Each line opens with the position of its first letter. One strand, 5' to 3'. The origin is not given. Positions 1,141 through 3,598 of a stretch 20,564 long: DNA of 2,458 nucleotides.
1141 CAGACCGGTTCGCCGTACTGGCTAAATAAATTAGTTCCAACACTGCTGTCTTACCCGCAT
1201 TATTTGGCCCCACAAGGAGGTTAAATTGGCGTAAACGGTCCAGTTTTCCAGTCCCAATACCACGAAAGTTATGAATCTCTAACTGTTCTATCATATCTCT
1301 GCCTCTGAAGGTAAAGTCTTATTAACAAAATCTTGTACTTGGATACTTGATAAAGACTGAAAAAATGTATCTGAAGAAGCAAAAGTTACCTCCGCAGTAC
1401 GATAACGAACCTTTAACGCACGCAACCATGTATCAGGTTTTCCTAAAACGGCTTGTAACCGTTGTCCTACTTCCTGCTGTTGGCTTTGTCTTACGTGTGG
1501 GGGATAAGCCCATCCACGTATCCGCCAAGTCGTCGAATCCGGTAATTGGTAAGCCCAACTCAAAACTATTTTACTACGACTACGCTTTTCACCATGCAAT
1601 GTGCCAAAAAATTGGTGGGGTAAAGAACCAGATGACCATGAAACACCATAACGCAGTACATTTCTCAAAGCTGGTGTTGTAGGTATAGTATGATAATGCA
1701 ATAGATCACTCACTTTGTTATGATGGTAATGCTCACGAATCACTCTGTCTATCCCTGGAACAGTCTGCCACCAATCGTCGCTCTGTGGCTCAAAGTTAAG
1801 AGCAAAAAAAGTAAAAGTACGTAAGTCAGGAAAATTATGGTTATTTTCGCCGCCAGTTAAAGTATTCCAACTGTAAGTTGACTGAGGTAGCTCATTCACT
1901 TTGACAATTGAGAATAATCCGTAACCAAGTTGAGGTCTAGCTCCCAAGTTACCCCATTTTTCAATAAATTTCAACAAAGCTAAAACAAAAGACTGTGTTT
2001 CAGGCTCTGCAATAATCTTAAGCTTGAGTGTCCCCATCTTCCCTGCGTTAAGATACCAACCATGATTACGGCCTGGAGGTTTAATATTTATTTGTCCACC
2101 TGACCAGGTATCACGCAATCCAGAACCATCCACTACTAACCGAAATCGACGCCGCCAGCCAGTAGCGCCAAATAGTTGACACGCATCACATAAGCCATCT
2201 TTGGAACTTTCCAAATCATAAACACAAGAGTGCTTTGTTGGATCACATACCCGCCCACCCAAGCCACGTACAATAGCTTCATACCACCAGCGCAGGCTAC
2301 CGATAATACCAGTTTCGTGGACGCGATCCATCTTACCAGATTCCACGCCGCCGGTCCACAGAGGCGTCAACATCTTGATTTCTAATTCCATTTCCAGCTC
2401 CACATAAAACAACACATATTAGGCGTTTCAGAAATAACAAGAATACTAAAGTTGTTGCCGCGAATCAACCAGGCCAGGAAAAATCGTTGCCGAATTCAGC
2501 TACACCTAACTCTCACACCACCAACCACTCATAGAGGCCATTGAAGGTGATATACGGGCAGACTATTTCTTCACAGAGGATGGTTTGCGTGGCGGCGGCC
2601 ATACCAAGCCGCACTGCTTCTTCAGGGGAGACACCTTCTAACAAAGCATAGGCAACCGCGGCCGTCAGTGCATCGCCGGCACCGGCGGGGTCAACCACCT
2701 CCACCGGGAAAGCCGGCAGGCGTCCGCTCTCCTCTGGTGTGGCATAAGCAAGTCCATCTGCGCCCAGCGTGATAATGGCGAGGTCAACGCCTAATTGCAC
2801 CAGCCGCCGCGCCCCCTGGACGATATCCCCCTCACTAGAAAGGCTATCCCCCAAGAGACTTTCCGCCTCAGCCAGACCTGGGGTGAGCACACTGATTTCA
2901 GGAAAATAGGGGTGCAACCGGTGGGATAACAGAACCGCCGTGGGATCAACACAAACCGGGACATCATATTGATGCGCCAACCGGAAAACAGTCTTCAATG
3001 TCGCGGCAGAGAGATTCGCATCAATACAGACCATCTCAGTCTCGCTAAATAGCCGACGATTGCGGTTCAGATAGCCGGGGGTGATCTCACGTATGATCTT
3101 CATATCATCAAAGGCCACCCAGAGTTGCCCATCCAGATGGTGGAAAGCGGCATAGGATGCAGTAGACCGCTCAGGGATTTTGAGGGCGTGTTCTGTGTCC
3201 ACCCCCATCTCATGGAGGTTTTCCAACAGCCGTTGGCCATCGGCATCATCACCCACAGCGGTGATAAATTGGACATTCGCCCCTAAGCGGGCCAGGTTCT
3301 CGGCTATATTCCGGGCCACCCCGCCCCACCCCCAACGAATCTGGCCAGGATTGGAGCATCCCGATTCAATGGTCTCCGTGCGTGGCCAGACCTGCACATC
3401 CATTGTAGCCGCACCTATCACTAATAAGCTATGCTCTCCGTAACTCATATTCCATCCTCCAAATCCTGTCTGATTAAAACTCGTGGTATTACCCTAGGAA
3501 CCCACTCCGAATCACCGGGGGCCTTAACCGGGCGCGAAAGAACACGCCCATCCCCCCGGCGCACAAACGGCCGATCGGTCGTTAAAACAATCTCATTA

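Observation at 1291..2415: The RAMP protein seems to hold a full RRM-plus-G-rich-loop unit in its first 170 residues, followed by about 200 residues of unknown function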

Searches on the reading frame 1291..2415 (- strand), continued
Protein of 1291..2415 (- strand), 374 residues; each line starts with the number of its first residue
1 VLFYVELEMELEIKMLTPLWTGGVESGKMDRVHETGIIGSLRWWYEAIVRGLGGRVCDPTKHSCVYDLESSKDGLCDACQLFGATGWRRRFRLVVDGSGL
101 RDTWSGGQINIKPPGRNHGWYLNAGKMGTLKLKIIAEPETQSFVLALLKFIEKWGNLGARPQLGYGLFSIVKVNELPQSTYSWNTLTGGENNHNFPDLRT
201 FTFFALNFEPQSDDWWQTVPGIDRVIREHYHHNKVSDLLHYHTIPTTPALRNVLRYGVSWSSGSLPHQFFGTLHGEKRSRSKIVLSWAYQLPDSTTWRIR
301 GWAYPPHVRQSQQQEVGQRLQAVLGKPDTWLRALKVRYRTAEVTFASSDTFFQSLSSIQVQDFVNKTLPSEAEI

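Call 82: search_protein_families(library=padloc, proteins=[L083:881-3580:+, L083:3712-4974:+, L083:4971-5762:+, L083:5775-9833:+, L083:9977-11134:+, L083:12513-13301:+, L083:13466-14488:+, L046:13131-14111:+, L046:14069-16090:+], max_evalue=0.001)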
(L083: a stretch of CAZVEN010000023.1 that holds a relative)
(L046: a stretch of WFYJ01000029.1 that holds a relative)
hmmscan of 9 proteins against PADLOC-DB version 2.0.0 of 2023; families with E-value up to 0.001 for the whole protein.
L083:881-3580:+ (899 aa): 13 families
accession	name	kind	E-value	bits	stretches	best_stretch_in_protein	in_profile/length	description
PDLC03610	REase_MTase_IIG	-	1.6e-205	683.5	2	343-891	554-1070/1096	Type IIG restriction enzyme-methyltransferase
PDLC03631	REase_MTase_IIG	-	2.5e-73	245.5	1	4-864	155-987/1086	Type IIG restriction enzyme-methyltransferase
PDLC03597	REase_MTase_IIG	-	1.4e-67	226.4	1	9-780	736-1505/1646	Type IIG restriction enzyme-methyltransferase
PDLC03051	REase_MTase_I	-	4e-51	171.4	1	130-780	835-1470/1591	Type I restriction enzyme-methyltransferase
PDLC03621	REase_MTase_IIG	-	5.1e-39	132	2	136-463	280-605/1024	Type IIG restriction enzyme-methyltransferase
PDLC04134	mad2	-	1.7e-10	38.4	1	119-456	230-459/492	mads_2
PDLC03630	REase_MTase_IIG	-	8.1e-07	25.2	1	127-281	335-490/1100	Type IIG restriction enzyme-methyltransferase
PDLC03338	MTase_II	-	1.7e-05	21.7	1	153-282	123-238/604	Type II methyltransferase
PDLC03021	MTase_I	-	2e-05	21.6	1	135-259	141-247/491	Type I methyltransferase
PDLC03026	MTase_I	-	2.4e-05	21.7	1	133-258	116-226/487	Type I methyltransferase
PDLC03035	MTase_I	-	2.6e-05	21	1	118-176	130-191/653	Type I methyltransferase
PDLC03025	MTase_I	-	5.8e-05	20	1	139-257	143-239/569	Type I methyltransferase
PDLC03348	MTase_II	-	0.00022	17.9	1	153-271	214-323/727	Type II methyltransferase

L083:3712-4974:+ (420 aa): 99 families (the best 25 are shown)
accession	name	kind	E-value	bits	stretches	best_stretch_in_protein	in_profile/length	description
PDLC04608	PDC-M38A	-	2.1e-23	81.6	2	2-50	5-53/367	-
PDLC02336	AbiLi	-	5.5e-23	80.1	2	1-49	1-49/340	AbiLi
PDLC04609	PDC-M38A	-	2.6e-22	77.6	2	1-87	1-87/371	-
PDLC02979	AriA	-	6.2e-21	73.6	2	1-46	1-47/373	-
PDLC02980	AriA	-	6.6e-21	73.5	2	220-354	177-304/304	-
PDLC04611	PDC-M38A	-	1.7e-19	68.6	1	1-51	1-51/383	-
PDLC03878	NsnB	-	5.5e-18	63.8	2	1-52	1-51/345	-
PDLC04213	HEC-02A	-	1.1e-17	62.6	2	1-70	1-70/337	-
PDLC04607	PDC-M38A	-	1.5e-15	54.6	2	5-49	387-431/715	-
PDLC04214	HEC-02A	-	1.8e-15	55.1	2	1-49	1-49/338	-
PDLC02981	AriAB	-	2.6e-15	54.1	2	305-354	328-378/694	-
PDLC00102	GajA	-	8.1e-15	52.3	1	1-59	2-60/532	AAA ATPase domain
PDLC04146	HEC-02B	-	1.3e-13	48.7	2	270-381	205-311/344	-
PDLC00091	GajA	-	5.1e-13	46.7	2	2-58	3-60/627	AAA ATPase domain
PDLC00278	PtuA1|PtuA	-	1e-12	46.1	1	2-46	3-47/436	AAA ATPase domain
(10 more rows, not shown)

L083:4971-5762:+ (263 aa): 0 families

L083:5775-9833:+ (1352 aa): 69 families (the best 25 are shown)
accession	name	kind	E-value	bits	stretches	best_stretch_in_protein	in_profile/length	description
PDLC02643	DrmMI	-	3.5e-97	324.6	2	485-806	548-878/1347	DrmMI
PDLC02638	DrmMI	-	9.8e-77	256.9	2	484-807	546-882/935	DrmMI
PDLC03613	REase_MTase_IIG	-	2.8e-49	165.7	2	486-807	462-759/1250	Type IIG restriction enzyme-methyltransferase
PDLC03618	REase_MTase_IIG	-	7.6e-47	157.3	2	487-807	544-876/1429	Type IIG restriction enzyme-methyltransferase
PDLC03620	REase_MTase_IIG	-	6.4e-40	134.7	2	262-652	302-733/1378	Type IIG restriction enzyme-methyltransferase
PDLC02645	DrmMI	-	1.1e-39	134.3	2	487-654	544-722/772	DrmMI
PDLC02644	DrmMI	-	4e-39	132.3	1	487-806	60-391/988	DrmMI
PDLC02639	DrmMI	-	5.5e-36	122.2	3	486-726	244-468/803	DrmMI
PDLC03609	REase_MTase_IIG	-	1.6e-34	116.9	3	319-520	223-400/1066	Type IIG restriction enzyme-methyltransferase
PDLC03622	REase_MTase_IIG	-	8.6e-33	110.8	2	517-650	507-648/1524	Type IIG restriction enzyme-methyltransferase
PDLC03611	REase_MTase_IIG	-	2.8e-32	109.2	3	484-647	509-655/1532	Type IIG restriction enzyme-methyltransferase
PDLC03604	REase_MTase_IIG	-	1e-30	104.5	2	405-644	281-502/1011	Type IIG restriction enzyme-methyltransferase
PDLC03612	REase_MTase_IIG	-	5.7e-29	98.9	3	779-956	787-978/1247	Type IIG restriction enzyme-methyltransferase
PDLC02646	DrmMI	-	4e-27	92.7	2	583-656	31-106/792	DrmMI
PDLC03629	REase_MTase_IIG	-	3.2e-25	86.2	1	592-650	482-540/1182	Type IIG restriction enzyme-methyltransferase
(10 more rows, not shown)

L083:9977-11134:+ (385 aa): 11 families
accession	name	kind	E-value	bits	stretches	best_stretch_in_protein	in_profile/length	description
PDLC01564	Cmr1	-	2e-20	71.9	1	4-206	1-209/294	"CAS-III-B,CAS-III-C; effector_G7"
PDLC01270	Cmr1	-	3.6e-17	61.2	1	10-186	3-138/139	"CAS-III-B,CAS-III-C; effector_G7"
PDLC01016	Csm3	-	4.5e-17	61.1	1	13-183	3-188/189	Csm3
PDLC00977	Cmr1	-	2.3e-16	58.1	1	6-188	3-201/348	Cmr1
PDLC01111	Cmr1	-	2.5e-14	51.3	2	8-80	12-82/276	Cmr1gr7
PDLC01445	Cmr1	-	8.9e-08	30.4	1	6-189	5-151/276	"CAS-III-B,CAS-III-C; effector_G7"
PDLC01613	Csm3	-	1.5e-06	27.3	1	13-183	2-176/177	"CAS-III-A,CAS-III-D; effector_G7"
PDLC02117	Cas7_IIIg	-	0.00019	19.3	1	9-153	4-136/178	-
PDLC01442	Csm3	-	0.00026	18.9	1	36-182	51-177/208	"CAS-III-A,CAS-III-D; effector_G7"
PDLC01220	gRAMP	-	0.00043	15.9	1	87-124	1259-1296/1494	CAS-III-E; effector_UNK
PDLC01724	typeIV_Cas7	-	0.00067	17.4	0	136-194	224-282/329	Csf2_0_IV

L083:12513-13301:+ (262 aa): 0 families

L083:13466-14488:+ (340 aa): 0 families

L046:13131-14111:+ (326 aa): 17 families
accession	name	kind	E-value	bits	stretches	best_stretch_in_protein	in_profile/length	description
PDLC00988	Cmr6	-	1.6e-77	258.8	1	117-314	3-238/252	Cmr6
PDLC01535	Cmr6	-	6.6e-76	252.4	1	117-301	3-184/185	"CAS-III-B,CAS-III-C; effector_G7"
PDLC01274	Cmr6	-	2e-10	39.1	1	145-299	46-186/188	"CAS-III-B,CAS-III-C; effector_G7"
PDLC01452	Cmr6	-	2.8e-10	38.7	1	144-303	85-227/228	"CAS-III-B,CAS-III-C; effector_G7"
PDLC00987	Cmr6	-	4.7e-09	34.5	1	149-299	55-211/213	Cmr6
PDLC01442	Csm3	-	2.4e-08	32.1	1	140-309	26-187/208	"CAS-III-A,CAS-III-D; effector_G7"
PDLC00989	Cmr6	-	3.3e-08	31.6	1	145-304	97-263/264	Cmr6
PDLC01015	Csm3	-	6.1e-08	32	1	156-298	25-178/178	Csm3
PDLC01297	Csm3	-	8.3e-08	30.4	1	146-306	29-189/198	"CAS-III-A,CAS-III-D; effector_G7"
PDLC01017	Csm3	-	3.4e-07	28.3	0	138-204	27-103/257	Csm3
PDLC01295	Cmr4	-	3.8e-07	28.6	1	145-213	21-78/256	"CAS-III-B,CAS-III-C; effector_G7"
PDLC01339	Csm3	-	4.4e-07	29.1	1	157-298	17-163/163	"CAS-III-A,CAS-III-D; effector_G7"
PDLC02111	Cas7_IIId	-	2.1e-06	24.9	0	128-205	231-299/417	-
PDLC01014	Csm3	-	4.5e-06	24.9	1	146-298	30-199/203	CRISPR type III-A/MTUBE-associated RAMP protein Csm3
PDLC00981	Cmr4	-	0.00014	19.9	1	145-213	22-84/283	CRISPR type III-B/RAMP module RAMP protein Cmr4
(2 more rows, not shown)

L046:14069-16090:+ (673 aa): 13 families
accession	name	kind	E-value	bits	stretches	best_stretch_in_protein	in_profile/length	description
PDLC03596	REase_MTase_IIG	-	3.8e-27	92.7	2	424-537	537-641/1148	Type IIG restriction enzyme-methyltransferase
PDLC03601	REase_MTase_IIG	-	4.1e-27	92.4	1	171-539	195-560/1110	Type IIG restriction enzyme-methyltransferase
PDLC03628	REase_MTase_IIG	-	4.9e-21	72.5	1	174-392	152-363/1100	Type IIG restriction enzyme-methyltransferase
PDLC03612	REase_MTase_IIG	-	7e-19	65.5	2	302-449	382-530/1247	Type IIG restriction enzyme-methyltransferase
PDLC03604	REase_MTase_IIG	-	4.7e-12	42.8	1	413-537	374-503/1011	Type IIG restriction enzyme-methyltransferase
PDLC03598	REase_MTase_IIG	-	1.5e-10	37.7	1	188-505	170-435/912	Type IIG restriction enzyme-methyltransferase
PDLC03627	REase_MTase_IIG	-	4.5e-09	32.6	1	349-506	328-482/1136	Type IIG restriction enzyme-methyltransferase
PDLC02639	DrmMI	-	1.4e-07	28.2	1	423-569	281-418/803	DrmMI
PDLC02643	DrmMI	-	1.6e-06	24.2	1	424-505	597-695/1347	DrmMI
PDLC02529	PglX|PglXI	-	6.7e-05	18.7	1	426-546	226-330/1189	PglX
PDLC03609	REase_MTase_IIG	-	0.0001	18.2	1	426-505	434-510/1066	Type IIG restriction enzyme-methyltransferase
PDLC03611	REase_MTase_IIG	-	0.00015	17.3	1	420-507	544-632/1532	Type IIG restriction enzyme-methyltransferase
PDLC02638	DrmMI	-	0.00074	15.8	0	424-537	595-717/935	DrmMI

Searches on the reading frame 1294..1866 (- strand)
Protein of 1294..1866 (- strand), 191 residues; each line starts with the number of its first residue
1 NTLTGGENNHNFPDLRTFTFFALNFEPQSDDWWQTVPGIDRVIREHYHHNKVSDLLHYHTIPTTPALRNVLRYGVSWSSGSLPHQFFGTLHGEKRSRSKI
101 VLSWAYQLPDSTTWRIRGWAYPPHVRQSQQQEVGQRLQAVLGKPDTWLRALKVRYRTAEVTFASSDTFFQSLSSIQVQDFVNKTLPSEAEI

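Call 42: predict_structure(alignment_id=A3)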
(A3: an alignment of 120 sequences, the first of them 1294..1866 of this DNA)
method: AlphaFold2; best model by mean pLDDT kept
length: 191 residues; sequences in the alignment: 120
mean_pLDDT: 90.5   pTM: 0.84
mean pLDDT of the five models: 90.5, 89.5, 89.0, 89.0, 88.4
residues with pLDDT >= 90: 153; 70-90: 22; 50-70: 4; < 50: 12
segments of 3 or more residues with pLDDT < 50: 1-8, 188-191
pLDDT, mean of each block of 10 residues (from residue 1): 47 90 98 95 91 95 96 95 94 89 97 98 96 97 97 98 92 91 68 39
secondary structure, 60 per line:
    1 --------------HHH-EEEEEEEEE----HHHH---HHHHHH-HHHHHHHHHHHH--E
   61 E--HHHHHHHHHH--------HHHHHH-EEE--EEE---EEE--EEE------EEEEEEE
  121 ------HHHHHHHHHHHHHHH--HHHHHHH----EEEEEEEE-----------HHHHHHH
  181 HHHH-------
elements in order: E19-27 H32-35 H39-44 H46-57 H64-73 H82-87 E89-91 E94-96 E100-102 E105-107 E114-120 H127-141 H144-150 E155-162 H174-184

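Call 44: search_protein_families(library=pfam, proteins=[window:1294-1866:-], max_evalue=1)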
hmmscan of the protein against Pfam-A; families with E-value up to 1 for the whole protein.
window:1294-1866:- (191 aa): 1 family
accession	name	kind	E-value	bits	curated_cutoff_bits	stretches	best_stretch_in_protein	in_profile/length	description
PF15827.10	UPF0730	-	0.21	12.1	25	1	54-84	11-39/47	UPF0730 unknown protein family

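Call 56: search_protein_representatives(protein=window:1294-1866:-)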
Query: 191 residues. Proteins with E-value up to 0.001 (for the whole library): 55; up to 1e-10: 29; up to 1e-30: 4. The best 55 are listed.
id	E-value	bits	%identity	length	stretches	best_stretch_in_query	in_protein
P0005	7.9e-79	280.0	63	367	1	6-189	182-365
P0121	3.1e-39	150.8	46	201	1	11-183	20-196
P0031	1.1e-35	139.2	48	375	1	11-185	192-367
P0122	5.2e-35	137.0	42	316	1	11-188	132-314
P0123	3.5e-30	121.3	48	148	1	54-182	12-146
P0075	1.1e-29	119.6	40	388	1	3-182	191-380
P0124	2.4e-26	108.7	38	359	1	5-184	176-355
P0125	9.5e-26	106.8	36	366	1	10-160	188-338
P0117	3.1e-24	101.8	37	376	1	4-186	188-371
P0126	1.4e-23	99.7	48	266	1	11-123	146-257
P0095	7.7e-22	94.0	36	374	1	9-181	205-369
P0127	3.0e-19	85.6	46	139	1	61-165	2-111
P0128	1.2e-18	83.6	41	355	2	94-183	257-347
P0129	4.2e-18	81.8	35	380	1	5-134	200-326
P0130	1.3e-17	80.2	36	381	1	4-153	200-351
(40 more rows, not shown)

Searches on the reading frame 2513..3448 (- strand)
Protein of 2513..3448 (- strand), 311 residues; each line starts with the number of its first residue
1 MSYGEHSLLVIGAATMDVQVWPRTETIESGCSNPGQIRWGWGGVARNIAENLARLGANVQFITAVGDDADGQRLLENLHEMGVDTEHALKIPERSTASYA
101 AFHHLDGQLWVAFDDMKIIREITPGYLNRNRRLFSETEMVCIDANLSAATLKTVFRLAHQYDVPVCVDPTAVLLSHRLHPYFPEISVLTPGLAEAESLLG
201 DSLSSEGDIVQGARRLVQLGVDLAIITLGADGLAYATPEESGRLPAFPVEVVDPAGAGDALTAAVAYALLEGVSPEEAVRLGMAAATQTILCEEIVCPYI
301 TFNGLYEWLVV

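Call 4: search_protein_families(library=pfam, proteins=[window:2513-3448:-], max_evalue=1)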
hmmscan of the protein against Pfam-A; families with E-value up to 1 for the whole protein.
window:2513-3448:- (311 aa): 5 families
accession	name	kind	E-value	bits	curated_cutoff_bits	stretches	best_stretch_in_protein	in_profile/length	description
PF00294.29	PfkB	-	2.3e-49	168.8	25.8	1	7-293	3-293/302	pfkB family carbohydrate kinase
PF08543.17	Phos_pyr_kin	-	2.6e-10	40.5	27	1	181-290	116-232/246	Phosphomethylpyrimidine kinase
PF13579.12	Glyco_trans_4_4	-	0.0018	19.1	29.7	1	44-172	6-104/158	Glycosyl transferase 4-like domain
PF01256.23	Carb_kinase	-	0.0057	16.6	27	1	152-277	82-207/242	NAD(P)H-hydrate dehydratase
PF13439.12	Glyco_transf_4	-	0.015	15.8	28.5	0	44-84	7-46/170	Glycosyltransferase Family 4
